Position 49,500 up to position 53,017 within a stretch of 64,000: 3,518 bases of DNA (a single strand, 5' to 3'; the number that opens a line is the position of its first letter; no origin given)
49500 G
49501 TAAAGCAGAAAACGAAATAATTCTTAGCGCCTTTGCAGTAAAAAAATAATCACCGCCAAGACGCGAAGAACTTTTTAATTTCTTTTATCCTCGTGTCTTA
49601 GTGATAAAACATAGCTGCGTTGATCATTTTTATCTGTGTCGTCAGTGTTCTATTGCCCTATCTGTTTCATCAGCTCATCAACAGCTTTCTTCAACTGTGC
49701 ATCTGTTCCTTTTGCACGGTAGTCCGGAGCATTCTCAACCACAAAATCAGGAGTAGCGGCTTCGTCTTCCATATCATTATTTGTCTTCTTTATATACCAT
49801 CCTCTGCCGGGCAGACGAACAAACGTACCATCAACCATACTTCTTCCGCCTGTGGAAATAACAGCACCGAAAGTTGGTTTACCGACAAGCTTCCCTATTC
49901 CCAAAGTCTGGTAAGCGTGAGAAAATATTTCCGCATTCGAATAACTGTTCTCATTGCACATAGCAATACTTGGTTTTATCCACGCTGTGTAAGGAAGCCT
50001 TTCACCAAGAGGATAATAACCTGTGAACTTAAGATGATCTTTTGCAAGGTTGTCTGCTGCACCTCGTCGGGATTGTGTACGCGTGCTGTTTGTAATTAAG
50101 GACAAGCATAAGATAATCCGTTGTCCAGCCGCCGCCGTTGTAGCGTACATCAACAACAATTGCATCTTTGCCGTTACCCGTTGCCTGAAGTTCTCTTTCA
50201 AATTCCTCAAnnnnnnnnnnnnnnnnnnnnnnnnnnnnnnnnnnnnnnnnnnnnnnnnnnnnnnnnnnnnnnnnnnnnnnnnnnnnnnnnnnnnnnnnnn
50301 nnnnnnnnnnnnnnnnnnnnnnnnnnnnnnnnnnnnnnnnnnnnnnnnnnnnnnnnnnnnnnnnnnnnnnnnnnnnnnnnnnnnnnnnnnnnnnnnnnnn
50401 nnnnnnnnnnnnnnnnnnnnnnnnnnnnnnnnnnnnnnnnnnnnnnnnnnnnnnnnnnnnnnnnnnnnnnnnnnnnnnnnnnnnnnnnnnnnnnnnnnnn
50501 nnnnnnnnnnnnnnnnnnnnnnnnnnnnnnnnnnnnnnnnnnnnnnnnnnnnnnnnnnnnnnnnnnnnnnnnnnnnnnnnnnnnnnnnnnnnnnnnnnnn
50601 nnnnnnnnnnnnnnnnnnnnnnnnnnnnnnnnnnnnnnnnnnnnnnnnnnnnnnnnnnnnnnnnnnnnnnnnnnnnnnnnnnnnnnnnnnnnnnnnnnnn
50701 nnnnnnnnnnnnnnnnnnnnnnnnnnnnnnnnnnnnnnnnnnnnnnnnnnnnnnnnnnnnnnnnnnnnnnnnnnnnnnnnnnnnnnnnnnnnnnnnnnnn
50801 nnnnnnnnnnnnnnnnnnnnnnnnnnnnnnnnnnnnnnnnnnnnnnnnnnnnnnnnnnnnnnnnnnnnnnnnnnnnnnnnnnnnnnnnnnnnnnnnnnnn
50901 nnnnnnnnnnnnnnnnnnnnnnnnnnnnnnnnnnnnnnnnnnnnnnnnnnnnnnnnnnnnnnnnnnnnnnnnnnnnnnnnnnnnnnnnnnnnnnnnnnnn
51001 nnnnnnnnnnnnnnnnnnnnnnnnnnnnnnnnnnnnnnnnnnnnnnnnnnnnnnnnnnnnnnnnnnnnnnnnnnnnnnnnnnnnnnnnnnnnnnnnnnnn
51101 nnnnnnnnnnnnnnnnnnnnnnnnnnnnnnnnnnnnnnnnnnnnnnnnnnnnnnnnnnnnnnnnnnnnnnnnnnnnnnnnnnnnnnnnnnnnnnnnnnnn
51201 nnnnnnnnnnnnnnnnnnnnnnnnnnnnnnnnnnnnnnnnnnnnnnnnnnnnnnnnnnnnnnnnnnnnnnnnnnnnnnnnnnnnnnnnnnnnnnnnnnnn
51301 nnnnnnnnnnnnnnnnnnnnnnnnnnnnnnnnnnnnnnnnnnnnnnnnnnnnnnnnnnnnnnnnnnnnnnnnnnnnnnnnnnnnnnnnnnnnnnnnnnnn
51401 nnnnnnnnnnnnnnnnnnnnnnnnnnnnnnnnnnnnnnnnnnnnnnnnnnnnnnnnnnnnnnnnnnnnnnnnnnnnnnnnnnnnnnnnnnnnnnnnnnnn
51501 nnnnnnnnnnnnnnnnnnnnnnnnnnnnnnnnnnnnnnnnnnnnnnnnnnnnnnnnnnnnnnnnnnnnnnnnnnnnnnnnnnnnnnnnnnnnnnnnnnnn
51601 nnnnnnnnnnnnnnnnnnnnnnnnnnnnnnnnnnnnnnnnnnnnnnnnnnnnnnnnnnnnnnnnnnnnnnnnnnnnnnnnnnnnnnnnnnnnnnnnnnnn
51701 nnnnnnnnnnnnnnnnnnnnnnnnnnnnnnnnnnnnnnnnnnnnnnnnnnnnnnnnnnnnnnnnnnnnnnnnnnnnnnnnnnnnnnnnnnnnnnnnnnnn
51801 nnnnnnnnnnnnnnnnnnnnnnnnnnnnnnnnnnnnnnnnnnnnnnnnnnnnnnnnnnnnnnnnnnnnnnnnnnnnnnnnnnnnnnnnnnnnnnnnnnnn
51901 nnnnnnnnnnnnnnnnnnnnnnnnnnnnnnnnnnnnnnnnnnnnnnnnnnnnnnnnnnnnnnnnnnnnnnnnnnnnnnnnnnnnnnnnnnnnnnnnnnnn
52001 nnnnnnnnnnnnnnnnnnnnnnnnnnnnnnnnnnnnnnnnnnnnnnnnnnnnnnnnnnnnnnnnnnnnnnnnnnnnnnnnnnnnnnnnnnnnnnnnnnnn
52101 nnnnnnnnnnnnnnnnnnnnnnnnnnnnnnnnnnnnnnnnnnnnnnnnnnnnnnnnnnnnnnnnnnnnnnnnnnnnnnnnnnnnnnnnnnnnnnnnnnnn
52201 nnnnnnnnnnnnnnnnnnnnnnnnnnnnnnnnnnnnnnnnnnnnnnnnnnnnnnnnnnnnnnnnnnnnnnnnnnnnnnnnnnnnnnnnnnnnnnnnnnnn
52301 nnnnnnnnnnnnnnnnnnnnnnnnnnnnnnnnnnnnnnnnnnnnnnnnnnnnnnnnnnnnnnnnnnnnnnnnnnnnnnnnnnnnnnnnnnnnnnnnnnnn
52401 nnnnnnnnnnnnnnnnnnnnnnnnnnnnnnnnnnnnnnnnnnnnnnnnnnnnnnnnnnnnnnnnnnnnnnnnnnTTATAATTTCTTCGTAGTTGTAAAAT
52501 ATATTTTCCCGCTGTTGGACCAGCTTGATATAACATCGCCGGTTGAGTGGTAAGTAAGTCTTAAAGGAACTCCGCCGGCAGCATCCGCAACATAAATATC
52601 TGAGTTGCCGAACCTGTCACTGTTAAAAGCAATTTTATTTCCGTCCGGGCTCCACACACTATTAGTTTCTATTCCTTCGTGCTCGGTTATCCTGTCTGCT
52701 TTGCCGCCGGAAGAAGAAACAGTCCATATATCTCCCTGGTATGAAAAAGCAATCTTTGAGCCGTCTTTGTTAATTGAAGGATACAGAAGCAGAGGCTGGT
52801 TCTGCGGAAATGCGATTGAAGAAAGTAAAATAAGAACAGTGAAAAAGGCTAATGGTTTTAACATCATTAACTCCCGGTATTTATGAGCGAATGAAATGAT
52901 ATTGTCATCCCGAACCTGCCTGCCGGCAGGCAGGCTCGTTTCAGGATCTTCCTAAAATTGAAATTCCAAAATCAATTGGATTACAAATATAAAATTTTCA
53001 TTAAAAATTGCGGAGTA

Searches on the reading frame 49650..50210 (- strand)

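Call 78: search_protein_families(library=pfam, proteins=[window:49650-50210:-], max_evalue=0.00001)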
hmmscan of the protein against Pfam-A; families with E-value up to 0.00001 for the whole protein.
window:49650-50210:- (186 aa): 1 family
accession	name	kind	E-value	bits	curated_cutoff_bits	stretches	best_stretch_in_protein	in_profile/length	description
PF03572.23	Peptidase_S41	-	3.8e-15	56.3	24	1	58-158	81-165/165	Peptidase family S41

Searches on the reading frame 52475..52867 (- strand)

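Call 78: search_protein_families(library=pfam, proteins=[window:52475-52867:-], max_evalue=0.00001)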
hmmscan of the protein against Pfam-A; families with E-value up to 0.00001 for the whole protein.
window:52475-52867:- (130 aa): 2 families
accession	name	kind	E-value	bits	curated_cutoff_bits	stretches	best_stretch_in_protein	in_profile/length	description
PF07676.18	PD40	-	1.2e-15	57.4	20.9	1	59-93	3-38/38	WD40-like Beta Propeller Repeat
PF00930.27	DPPIV_N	-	4e-08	32.8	22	1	41-112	19-86/354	Dipeptidyl peptidase IV (DPP IV) N-terminal region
